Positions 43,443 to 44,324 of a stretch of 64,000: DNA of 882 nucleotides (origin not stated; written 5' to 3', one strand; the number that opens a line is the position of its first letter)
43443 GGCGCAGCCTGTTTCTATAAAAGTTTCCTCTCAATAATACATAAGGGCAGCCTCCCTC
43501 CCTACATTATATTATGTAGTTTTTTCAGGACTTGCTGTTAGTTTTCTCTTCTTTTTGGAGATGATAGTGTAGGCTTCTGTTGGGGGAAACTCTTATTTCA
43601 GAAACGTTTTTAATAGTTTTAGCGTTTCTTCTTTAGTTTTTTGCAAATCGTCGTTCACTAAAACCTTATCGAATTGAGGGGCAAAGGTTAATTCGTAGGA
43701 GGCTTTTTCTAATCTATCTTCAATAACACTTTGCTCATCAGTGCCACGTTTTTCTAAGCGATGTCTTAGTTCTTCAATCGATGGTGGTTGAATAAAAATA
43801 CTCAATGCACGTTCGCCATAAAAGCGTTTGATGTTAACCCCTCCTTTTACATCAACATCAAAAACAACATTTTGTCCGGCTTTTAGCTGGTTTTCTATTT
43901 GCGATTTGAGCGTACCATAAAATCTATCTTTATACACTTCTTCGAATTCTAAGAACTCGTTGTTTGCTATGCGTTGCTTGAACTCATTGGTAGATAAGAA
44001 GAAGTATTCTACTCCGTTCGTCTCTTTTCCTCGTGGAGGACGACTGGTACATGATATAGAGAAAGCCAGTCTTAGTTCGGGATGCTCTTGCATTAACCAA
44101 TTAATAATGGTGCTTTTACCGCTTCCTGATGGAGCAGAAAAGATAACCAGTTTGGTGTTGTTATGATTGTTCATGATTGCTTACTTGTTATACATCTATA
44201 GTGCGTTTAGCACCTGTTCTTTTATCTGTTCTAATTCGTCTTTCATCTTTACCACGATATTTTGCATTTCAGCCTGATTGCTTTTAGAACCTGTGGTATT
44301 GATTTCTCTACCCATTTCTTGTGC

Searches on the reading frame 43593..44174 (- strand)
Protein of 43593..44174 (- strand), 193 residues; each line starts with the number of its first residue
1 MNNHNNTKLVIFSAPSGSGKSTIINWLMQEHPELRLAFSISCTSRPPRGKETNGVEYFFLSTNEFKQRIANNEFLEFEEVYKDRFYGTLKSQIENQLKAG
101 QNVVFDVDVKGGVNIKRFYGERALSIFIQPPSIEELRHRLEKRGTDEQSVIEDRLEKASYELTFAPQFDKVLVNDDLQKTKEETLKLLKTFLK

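Call 48: search_protein_families(library=pfam, proteins=[window:43593-44174:-], max_evalue=0.00001)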
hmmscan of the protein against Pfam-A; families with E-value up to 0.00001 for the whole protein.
window:43593-44174:- (193 aa): 2 families
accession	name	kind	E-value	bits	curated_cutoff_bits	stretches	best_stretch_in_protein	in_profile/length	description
PF00625.27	Guanylate_kin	-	2.8e-44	151.4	25.2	1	7-185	2-176/182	Guanylate kinase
PF13671.12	AAA_33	-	4.4e-06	27.5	27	0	11-146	3-121/143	AAA domain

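Call 77: find_encoding_contigs(protein=window:43593-44174:-, flank=3000, max_places=10)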
Protein window:43593-44174:- (193 aa): 8 contigs read that carry it; 1 place shown.
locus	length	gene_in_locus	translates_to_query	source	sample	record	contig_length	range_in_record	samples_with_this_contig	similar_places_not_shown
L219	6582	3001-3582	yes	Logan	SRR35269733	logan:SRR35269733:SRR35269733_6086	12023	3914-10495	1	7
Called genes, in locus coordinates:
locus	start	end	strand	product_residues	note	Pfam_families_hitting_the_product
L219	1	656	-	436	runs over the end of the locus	PF00275:EPSP_synthase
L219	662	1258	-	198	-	PF14123:DUF4290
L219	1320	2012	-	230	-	PF00814:TsaD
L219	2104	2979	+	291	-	PF03755:YicC-like_N, PF08340:YicC-like_C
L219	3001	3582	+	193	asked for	PF00625:Guanylate_kin, PF13671:AAA_33 (faint)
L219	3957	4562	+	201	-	PF01467:CTP_transf_like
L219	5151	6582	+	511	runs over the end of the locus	PF00749:tRNA-synt_1c, PF19269:Anticodon_2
